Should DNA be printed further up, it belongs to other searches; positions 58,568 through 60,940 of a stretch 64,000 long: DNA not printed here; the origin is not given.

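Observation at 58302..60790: Novel three-domain fusion (GATase-II + AsnB-like + Dph6/MJ0570-like PP-loop ATPase) cotranscribed with a RibL-like nucleotidyltransferase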

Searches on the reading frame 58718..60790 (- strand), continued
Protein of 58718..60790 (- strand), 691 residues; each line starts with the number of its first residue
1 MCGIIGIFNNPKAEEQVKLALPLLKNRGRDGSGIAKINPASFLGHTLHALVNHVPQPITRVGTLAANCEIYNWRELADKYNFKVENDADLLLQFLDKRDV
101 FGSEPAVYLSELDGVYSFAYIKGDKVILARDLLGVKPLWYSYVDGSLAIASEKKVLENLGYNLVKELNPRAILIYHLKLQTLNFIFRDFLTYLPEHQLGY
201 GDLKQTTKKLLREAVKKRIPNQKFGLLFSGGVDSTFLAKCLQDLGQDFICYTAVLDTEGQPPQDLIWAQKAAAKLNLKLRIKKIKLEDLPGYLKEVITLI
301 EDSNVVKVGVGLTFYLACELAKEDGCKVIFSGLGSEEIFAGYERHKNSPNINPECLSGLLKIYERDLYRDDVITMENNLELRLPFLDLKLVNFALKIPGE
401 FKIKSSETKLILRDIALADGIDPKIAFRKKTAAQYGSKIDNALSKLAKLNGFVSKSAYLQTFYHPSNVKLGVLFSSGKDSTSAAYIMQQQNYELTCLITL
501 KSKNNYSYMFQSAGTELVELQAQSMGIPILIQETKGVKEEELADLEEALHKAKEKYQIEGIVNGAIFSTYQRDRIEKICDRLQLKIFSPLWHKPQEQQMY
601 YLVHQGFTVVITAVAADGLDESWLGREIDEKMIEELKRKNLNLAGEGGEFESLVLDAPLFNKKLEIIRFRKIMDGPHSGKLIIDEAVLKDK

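Call 69: find_homologous_proteins(query=P0199, max_evalue=1e-30)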
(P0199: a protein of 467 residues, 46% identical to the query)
Query P0199 (467 aa): 2183 proteins with E <= 1e-30 among 8000 candidates; the best 120 are listed.
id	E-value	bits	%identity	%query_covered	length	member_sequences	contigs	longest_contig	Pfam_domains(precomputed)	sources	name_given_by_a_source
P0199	0.0e+0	1054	100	100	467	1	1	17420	PF00733.28,PF13522.12,PF13537.12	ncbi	-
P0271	6.0e-202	690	65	100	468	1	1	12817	PF00733.28,PF24167.2,PF13522.12,PF13537.12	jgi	jgi:diphthine-ammonia ligase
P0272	1.1e-197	675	63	100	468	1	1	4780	PF00733.28,PF13522.12,PF13537.12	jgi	jgi:diphthine-ammonia ligase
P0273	1.1e-184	633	63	100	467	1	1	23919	PF00733.28,PF13522.12,PF02540.24,PF13537.12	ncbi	-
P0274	1.1e-181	623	61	100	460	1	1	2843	PF00733.28,PF13522.12,PF02540.24,PF13537.12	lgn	-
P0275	4.5e-181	621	61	100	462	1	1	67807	PF00733.28,PF13522.12,PF13537.12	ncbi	-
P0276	1.2e-179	616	61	100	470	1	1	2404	PF00733.28,PF13522.12,PF02540.24,PF13537.12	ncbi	-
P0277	3.8e-179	614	60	100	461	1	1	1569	PF00733.28,PF13522.12,PF13537.12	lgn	-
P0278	1.8e-178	612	61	100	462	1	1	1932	PF00733.28,PF13522.12,PF13537.12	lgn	-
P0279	4.4e-178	611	62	100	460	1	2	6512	PF00733.28,PF24167.2,PF13522.12,PF13537.12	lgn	-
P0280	6.1e-178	610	61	100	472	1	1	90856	PF00733.28,PF13522.12,PF13537.12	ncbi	-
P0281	2.2e-177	609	63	97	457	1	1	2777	PF00733.28,PF24167.2,PF13522.12,PF13537.12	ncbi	ncbi:MAG: asparagine synthetase B, partial [Nanoarchaeota archaeon]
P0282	9.1e-176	603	60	100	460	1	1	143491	PF00733.28,PF13522.12,PF13537.12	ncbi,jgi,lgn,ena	-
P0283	1.6e-175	603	60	100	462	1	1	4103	PF00733.28,PF13522.12,PF13537.12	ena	-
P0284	2.5e-175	602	63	100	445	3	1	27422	PF00733.28,PF24167.2,PF13522.12,PF13537.12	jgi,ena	-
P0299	2.5e-127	444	49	100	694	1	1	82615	PF00733.28,PF28410.1,PF24167.2,PF03054.23,PF01902.25,PF13522.12,PF13537.12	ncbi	-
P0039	3.3e-126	440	48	100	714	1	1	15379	PF00733.28,PF28410.1,PF24167.2,PF06508.20,PF01902.25,PF13522.12,PF13537.12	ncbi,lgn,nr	ncbi:MAG: diphthine--ammonia ligase [Nanoarchaeota archaeon]|nr:diphthine--ammonia ligase [Nanoarcha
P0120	7.8e-123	429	48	100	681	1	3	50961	PF00733.28,PF28410.1,PF24167.2,PF03054.23,PF06508.20,PF01902.25,PF13522.12,PF13537.12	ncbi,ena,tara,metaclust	tara:strand:- start:3609 stop:5654 length:2046 start_codon:yes stop_codon:yes gene_type:complete|met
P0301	2.5e-122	427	47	100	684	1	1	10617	PF00733.28,PF28410.1,PF24167.2,PF03054.23,PF06508.20,PF01902.25,PF13522.12,PF13537.12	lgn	-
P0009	2.8e-122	427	47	100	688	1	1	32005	PF00733.28,PF28410.1,PF24167.2,PF03054.23,PF01902.25,PF13522.12,PF13537.12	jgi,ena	-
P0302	3.5e-122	427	48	99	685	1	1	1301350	PF00733.28,PF28410.1,PF24167.2,PF06508.20,PF01902.25,PF13522.12,PF02540.24,PF13537.12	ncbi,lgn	-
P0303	5.9e-122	426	47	100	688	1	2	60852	PF00733.28,PF28410.1,PF24167.2,PF06508.20,PF01902.25,PF13522.12,PF13537.12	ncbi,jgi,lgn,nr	ncbi:diphthine--ammonia ligase [Candidatus Woesearchaeota archaeon]|nr:diphthine--ammonia ligase [Ca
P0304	7.0e-122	426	44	100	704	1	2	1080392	PF00733.28,PF28410.1,PF24167.2,PF03054.23,PF06508.20,PF02568.21,PF01171.27,PF01902.25,PF13522.12,PF02540.24,PF13537.12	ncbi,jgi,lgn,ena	-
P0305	7.1e-122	426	48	100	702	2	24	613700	PF00733.28,PF28410.1,PF24167.2,PF03054.23,PF06508.20,PF01902.25,PF13522.12,PF13537.12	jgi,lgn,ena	jgi:diphthine-ammonia ligase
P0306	1.1e-121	425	49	100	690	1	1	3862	PF00733.28,PF28410.1,PF24167.2,PF03054.23,PF06508.20,PF01902.25,PF13522.12,PF02540.24,PF13537.12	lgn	-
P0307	1.1e-121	425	49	99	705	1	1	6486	PF00733.28,PF28410.1,PF24167.2,PF03054.23,PF01902.25,PF13522.12,PF13537.12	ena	-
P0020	1.2e-121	425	46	100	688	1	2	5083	PF00733.28,PF28410.1,PF24167.2,PF06508.20,PF01902.25,PF13522.12,PF13537.12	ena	-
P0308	1.8e-121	424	48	100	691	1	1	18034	PF00733.28,PF28410.1,PF24167.2,PF03054.23,PF02568.21,PF01902.25,PF13522.12,PF13537.12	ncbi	-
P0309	2.1e-121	424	46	100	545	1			PF00733.28,PF24167.2,PF03054.23,PF06508.20,PF01902.25,PF13522.12,PF02540.24,PF13537.12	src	-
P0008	8.1e-121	422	47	100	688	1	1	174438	PF00733.28,PF28410.1,PF24167.2,PF01902.25,PF13522.12,PF13537.12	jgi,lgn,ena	-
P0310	1.4e-120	421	48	100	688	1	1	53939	PF00733.28,PF28410.1,PF03054.23,PF06508.20,PF01902.25,PF13522.12,PF13537.12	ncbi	ncbi:MAG: diphthine--ammonia ligase [archaeon]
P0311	1.9e-120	421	46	100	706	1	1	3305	PF00733.28,PF28410.1,PF24167.2,PF03054.23,PF06508.20,PF01902.25,PF13522.12,PF02540.24,PF13537.12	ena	-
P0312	2.4e-120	421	48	100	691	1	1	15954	PF00733.28,PF28410.1,PF24167.2,PF03054.23,PF06508.20,PF01902.25,PF13522.12,PF13537.12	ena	-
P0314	6.9e-120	419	48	100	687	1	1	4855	PF00733.28,PF28410.1,PF24167.2,PF01902.25,PF13522.12,PF13537.12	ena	-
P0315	7.2e-120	419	47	99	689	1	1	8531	PF00733.28,PF28410.1,PF24167.2,PF03054.23,PF01902.25,PF13522.12,PF13537.12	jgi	jgi:asparagine synthase (glutamine-hydrolysing)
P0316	7.2e-120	419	47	99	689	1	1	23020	PF00733.28,PF28410.1,PF24167.2,PF03054.23,PF01902.25,PF13522.12,PF13537.12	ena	-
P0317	7.3e-120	419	47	99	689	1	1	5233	PF00733.28,PF28410.1,PF24167.2,PF03054.23,PF01902.25,PF13522.12,PF13537.12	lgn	-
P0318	8.4e-120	419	49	100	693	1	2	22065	PF00733.28,PF28410.1,PF24167.2,PF03054.23,PF02568.21,PF01902.25,PF13522.12,PF13537.12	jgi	jgi:diphthine-ammonia ligase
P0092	8.8e-120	419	46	100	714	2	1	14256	PF00733.28,PF28410.1,PF24167.2,PF03054.23,PF06508.20,PF01902.25,PF13522.12,PF13537.12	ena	-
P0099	9.2e-120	419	46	100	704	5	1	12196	PF00733.28,PF28410.1,PF24167.2,PF03054.23,PF06508.20,PF01902.25,PF13522.12,PF13537.12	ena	-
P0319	9.8e-120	419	47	100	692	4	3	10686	PF00733.28,PF28410.1,PF24167.2,PF06508.20,PF01902.25,PF13522.12,PF13537.12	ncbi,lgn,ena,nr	ncbi:MAG: diphthine--ammonia ligase [Nanoarchaeota archaeon]|nr:diphthine--ammonia ligase [Nanoarcha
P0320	1.2e-119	418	50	100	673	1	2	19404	PF00733.28,PF28410.1,PF24167.2,PF03054.23,PF01902.25,PF13522.12,PF13537.12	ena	-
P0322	1.7e-119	418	47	100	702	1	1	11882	PF00733.28,PF28410.1,PF24167.2,PF06508.20,PF01902.25,PF13522.12,PF13537.12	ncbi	-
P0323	1.8e-119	418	47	100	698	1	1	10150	PF00733.28,PF28410.1,PF24167.2,PF02568.21,PF01902.25,PF13522.12,PF13537.12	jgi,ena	-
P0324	1.9e-119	418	45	100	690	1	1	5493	PF00733.28,PF28410.1,PF24167.2,PF03054.23,PF06508.20,PF01902.25,PF13522.12,PF13537.12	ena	-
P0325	2.0e-119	418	45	100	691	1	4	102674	PF00733.28,PF28410.1,PF24167.2,PF03054.23,PF06508.20,PF01902.25,PF13522.12,PF13537.12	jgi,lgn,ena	-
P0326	2.0e-119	418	47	100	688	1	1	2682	PF00733.28,PF28410.1,PF24167.2,PF03054.23,PF06508.20,PF01902.25,PF13522.12,PF13537.12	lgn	-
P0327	3.1e-119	417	46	100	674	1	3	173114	PF00733.28,PF28410.1,PF24167.2,PF03054.23,PF06508.20,PF01902.25,PF13522.12,PF02540.24,PF13537.12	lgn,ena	-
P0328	3.7e-119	417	48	100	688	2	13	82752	PF00733.28,PF28410.1,PF24167.2,PF01902.25,PF13522.12,PF13537.12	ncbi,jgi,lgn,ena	jgi:diphthine-ammonia ligase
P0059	4.6e-119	416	45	100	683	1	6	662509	PF00733.28,PF28410.1,PF24167.2,PF03054.23,PF06508.20,PF01902.25,PF13522.12,PF13537.12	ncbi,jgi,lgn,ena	-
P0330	6.0e-119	416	47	100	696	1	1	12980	PF00733.28,PF28410.1,PF24167.2,PF03054.23,PF06508.20,PF01902.25,PF13522.12,PF02540.24,PF13537.12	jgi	jgi:diphthine-ammonia ligase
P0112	6.6e-119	416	46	100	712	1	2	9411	PF00733.28,PF28410.1,PF24167.2,PF03054.23,PF06508.20,PF01902.25,PF13522.12,PF13537.12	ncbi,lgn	-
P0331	8.1e-119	416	48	100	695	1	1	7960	PF00733.28,PF28410.1,PF01902.25,PF13522.12,PF13537.12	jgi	jgi:asparagine synthase (glutamine-hydrolysing)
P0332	8.2e-119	416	47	100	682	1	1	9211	PF00733.28,PF28410.1,PF24167.2,PF01902.25,PF13522.12,PF13537.12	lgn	-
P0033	8.2e-119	416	48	100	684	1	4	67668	PF00733.28,PF28410.1,PF24167.2,PF03054.23,PF06508.20,PF01902.25,PF13522.12,PF13537.12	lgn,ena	-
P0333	9.5e-119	415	47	100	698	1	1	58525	PF00733.28,PF28410.1,PF24167.2,PF01902.25,PF13522.12,PF13537.12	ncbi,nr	ncbi:diphthine--ammonia ligase [Candidatus Woesearchaeota archaeon]|nr:diphthine--ammonia ligase [Ca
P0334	9.9e-119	415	45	100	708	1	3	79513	PF00733.28,PF28410.1,PF24167.2,PF03054.23,PF06508.20,PF01902.25,PF13522.12,PF13537.12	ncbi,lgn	-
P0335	1.0e-118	415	47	99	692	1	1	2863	PF00733.28,PF28410.1,PF24167.2,PF03054.23,PF06508.20,PF01902.25,PF13522.12,PF13537.12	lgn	-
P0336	1.2e-118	415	48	100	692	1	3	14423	PF00733.28,PF28410.1,PF24167.2,PF01902.25,PF13522.12,PF13537.12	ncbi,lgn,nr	ncbi:diphthine--ammonia ligase [Candidatus Woesearchaeota archaeon]|nr:diphthine--ammonia ligase [Ca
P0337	1.3e-118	415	49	100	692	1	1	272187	PF00733.28,PF28410.1,PF24167.2,PF01902.25,PF13522.12,PF13537.12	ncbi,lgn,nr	ncbi:MAG: diphthine--ammonia ligase [Candidatus Woesearchaeota archaeon]|nr:diphthine--ammonia ligas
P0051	1.3e-118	415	47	100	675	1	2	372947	PF00733.28,PF28410.1,PF24167.2,PF01902.25,PF13522.12,PF13537.12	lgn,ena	-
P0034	2.2e-118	414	45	100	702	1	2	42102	PF00733.28,PF28410.1,PF24167.2,PF03054.23,PF06508.20,PF01902.25,PF13522.12,PF13537.12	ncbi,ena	-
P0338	2.4e-118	414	47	100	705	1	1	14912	PF00733.28,PF28410.1,PF24167.2,PF03054.23,PF06508.20,PF01902.25,PF13522.12,PF13537.12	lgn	-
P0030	2.4e-118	414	47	100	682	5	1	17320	PF00733.28,PF28410.1,PF24167.2,PF03054.23,PF06508.20,PF01902.25,PF13522.12,PF13537.12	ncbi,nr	ncbi:TPA: diphthine--ammonia ligase [Candidatus Woesearchaeota archaeon]|nr:diphthine--ammonia ligas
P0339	2.5e-118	414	45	100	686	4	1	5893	PF00733.28,PF28410.1,PF24167.2,PF06508.20,PF01902.25,PF13522.12,PF13537.12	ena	-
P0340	2.5e-118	414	47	100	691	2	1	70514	PF00733.28,PF28410.1,PF24167.2,PF06508.20,PF01902.25,PF13522.12,PF13537.12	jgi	-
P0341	2.8e-118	414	47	100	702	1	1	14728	PF00733.28,PF28410.1,PF24167.2,PF06508.20,PF01902.25,PF13522.12,PF13537.12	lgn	-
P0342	3.9e-118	413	48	100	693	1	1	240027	PF00733.28,PF28410.1,PF24167.2,PF03054.23,PF01902.25,PF13522.12,PF13537.12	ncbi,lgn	-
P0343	4.0e-118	413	46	100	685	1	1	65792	PF00733.28,PF28410.1,PF24167.2,PF01902.25,PF13522.12,PF13537.12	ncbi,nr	ncbi:diphthine--ammonia ligase [Candidatus Woesearchaeota archaeon]|nr:diphthine--ammonia ligase [Ca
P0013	4.4e-118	413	47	100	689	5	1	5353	PF00733.28,PF28410.1,PF24167.2,PF01902.25,PF13522.12,PF13537.12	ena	-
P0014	4.7e-118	413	45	100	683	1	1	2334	PF00733.28,PF28410.1,PF24167.2,PF06508.20,PF01902.25,PF13522.12,PF13537.12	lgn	-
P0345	5.0e-118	413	45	100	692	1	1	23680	PF00733.28,PF28410.1,PF24167.2,PF03054.23,PF01902.25,PF13522.12,PF13537.12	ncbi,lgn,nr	ncbi:MAG: diphthine--ammonia ligase [Candidatus Nanoarchaeia archaeon]|nr:diphthine--ammonia ligase 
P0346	5.3e-118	413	45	100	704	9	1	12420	PF00733.28,PF28410.1,PF24167.2,PF03054.23,PF06508.20,PF01902.25,PF13522.12,PF13537.12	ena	-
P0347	6.1e-118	413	47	100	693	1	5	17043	PF00733.28,PF28410.1,PF24167.2,PF03054.23,PF01902.25,PF13522.12,PF13537.12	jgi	jgi:diphthine-ammonia ligase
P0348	6.1e-118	413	44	100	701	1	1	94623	PF00733.28,PF28410.1,PF24167.2,PF03054.23,PF06508.20,PF01902.25,PF13522.12,PF13537.12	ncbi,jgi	-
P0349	6.6e-118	413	46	100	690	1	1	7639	PF00733.28,PF28410.1,PF24167.2,PF06508.20,PF01902.25,PF13522.12,PF13537.12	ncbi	-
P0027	6.8e-118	413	43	100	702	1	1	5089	PF00733.28,PF28410.1,PF24167.2,PF03054.23,PF06508.20,PF01902.25,PF13522.12,PF13537.12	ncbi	-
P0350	8.5e-118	412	47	100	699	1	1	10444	PF00733.28,PF28410.1,PF24167.2,PF03054.23,PF06508.20,PF01902.25,PF13522.12,PF02540.24,PF13537.12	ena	-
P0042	8.8e-118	412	48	100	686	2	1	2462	PF00733.28,PF28410.1,PF24167.2,PF01902.25,PF13522.12,PF13537.12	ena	-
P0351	9.4e-118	412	47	99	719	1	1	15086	PF00733.28,PF28410.1,PF24167.2,PF01902.25,PF13522.12,PF13537.12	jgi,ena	-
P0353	1.3e-117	412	46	96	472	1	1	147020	PF00733.28,PF24167.2,PF13522.12,PF13537.12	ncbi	-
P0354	1.4e-117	412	46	100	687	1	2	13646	PF00733.28,PF28410.1,PF24167.2,PF01902.25,PF13522.12,PF13537.12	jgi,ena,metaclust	metaclust:\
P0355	1.6e-117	411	45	100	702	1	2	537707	PF00733.28,PF28410.1,PF24167.2,PF03054.23,PF06508.20,PF01902.25,PF13522.12,PF13537.12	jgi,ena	jgi:diphthine-ammonia ligase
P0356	1.8e-117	411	46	99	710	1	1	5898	PF00733.28,PF28410.1,PF24167.2,PF01902.25,PF13522.12,PF13537.12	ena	-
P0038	1.9e-117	411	47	100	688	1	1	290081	PF00733.28,PF28410.1,PF24167.2,PF01902.25,PF13522.12,PF13537.12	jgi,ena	jgi:diphthine-ammonia ligase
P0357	2.0e-117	411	45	100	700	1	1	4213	PF00733.28,PF28410.1,PF24167.2,PF03054.23,PF06508.20,PF01902.25,PF13522.12,PF13537.12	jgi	jgi:asparagine synthase (glutamine-hydrolysing)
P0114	2.5e-117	411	45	100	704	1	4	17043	PF00733.28,PF28410.1,PF24167.2,PF03054.23,PF06508.20,PF01902.25,PF13522.12,PF13537.12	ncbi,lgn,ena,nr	ncbi:MAG TPA: diphthine--ammonia ligase [Candidatus Nanoarchaeia archaeon]|nr:diphthine--ammonia lig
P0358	2.6e-117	411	45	99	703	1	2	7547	PF00733.28,PF28410.1,PF24167.2,PF03054.23,PF06508.20,PF01902.25,PF13522.12,PF02540.24,PF13537.12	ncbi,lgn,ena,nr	ncbi:MAG: diphthine--ammonia ligase [Nanoarchaeota archaeon]|nr:diphthine--ammonia ligase [Nanoarcha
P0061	2.7e-117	411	45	100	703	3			PF00733.28,PF28410.1,PF24167.2,PF03054.23,PF06508.20,PF01902.25,PF13522.12,PF13537.12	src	-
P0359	2.8e-117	411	45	100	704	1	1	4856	PF00733.28,PF28410.1,PF24167.2,PF03054.23,PF06508.20,PF01902.25,PF13522.12,PF13537.12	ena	-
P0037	2.8e-117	411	46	100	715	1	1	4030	PF00733.28,PF28410.1,PF24167.2,PF03054.23,PF06508.20,PF01902.25,PF13522.12,PF13537.12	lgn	-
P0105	3.6e-117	410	45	100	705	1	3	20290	PF00733.28,PF28410.1,PF24167.2,PF03054.23,PF06508.20,PF01902.25,PF13522.12,PF13537.12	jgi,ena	-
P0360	3.9e-117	410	45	100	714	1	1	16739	PF00733.28,PF28410.1,PF24167.2,PF03054.23,PF06508.20,PF01902.25,PF13522.12,PF13537.12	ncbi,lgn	-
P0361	4.1e-117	410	46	100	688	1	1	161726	PF00733.28,PF28410.1,PF24167.2,PF03054.23,PF06508.20,PF01902.25,PF13522.12,PF13537.12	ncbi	ncbi:MAG: diphthine--ammonia ligase [archaeon]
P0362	4.7e-117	410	46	100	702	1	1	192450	PF00733.28,PF28410.1,PF24167.2,PF03054.23,PF06508.20,PF01902.25,PF13522.12,PF13537.12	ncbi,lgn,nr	ncbi:diphthine--ammonia ligase [Candidatus Woesearchaeota archaeon]|nr:diphthine--ammonia ligase [Ca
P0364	5.5e-117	410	46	100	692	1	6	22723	PF00733.28,PF28410.1,PF24167.2,PF03054.23,PF06508.20,PF01902.25,PF13522.12,PF13537.12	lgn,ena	-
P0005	5.8e-117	409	46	100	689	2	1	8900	PF00733.28,PF28410.1,PF24167.2,PF03054.23,PF01902.25,PF13522.12,PF13537.12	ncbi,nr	ncbi:MAG TPA: diphthine--ammonia ligase [Candidatus Nanoarchaeia archaeon]|nr:diphthine--ammonia lig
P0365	6.0e-117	409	45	100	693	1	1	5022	PF00733.28,PF28410.1,PF24167.2,PF03054.23,PF01902.25,PF13522.12,PF13537.12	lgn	-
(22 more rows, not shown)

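Call 70: find_encoding_contigs(protein=P0282, flank=10000, max_places=1)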
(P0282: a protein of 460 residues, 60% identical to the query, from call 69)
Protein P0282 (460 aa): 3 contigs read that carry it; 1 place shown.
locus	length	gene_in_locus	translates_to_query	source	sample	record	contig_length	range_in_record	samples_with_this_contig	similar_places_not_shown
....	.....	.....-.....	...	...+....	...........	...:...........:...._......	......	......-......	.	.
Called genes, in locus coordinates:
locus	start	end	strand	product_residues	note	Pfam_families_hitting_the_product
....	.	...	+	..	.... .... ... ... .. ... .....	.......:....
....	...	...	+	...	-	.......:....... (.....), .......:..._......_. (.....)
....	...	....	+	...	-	-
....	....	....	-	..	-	-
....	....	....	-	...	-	-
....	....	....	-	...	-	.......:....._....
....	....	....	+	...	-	-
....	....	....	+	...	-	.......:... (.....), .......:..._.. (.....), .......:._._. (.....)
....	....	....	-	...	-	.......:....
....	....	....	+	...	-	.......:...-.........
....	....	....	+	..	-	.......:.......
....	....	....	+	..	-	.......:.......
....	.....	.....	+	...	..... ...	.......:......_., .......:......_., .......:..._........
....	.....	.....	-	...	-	-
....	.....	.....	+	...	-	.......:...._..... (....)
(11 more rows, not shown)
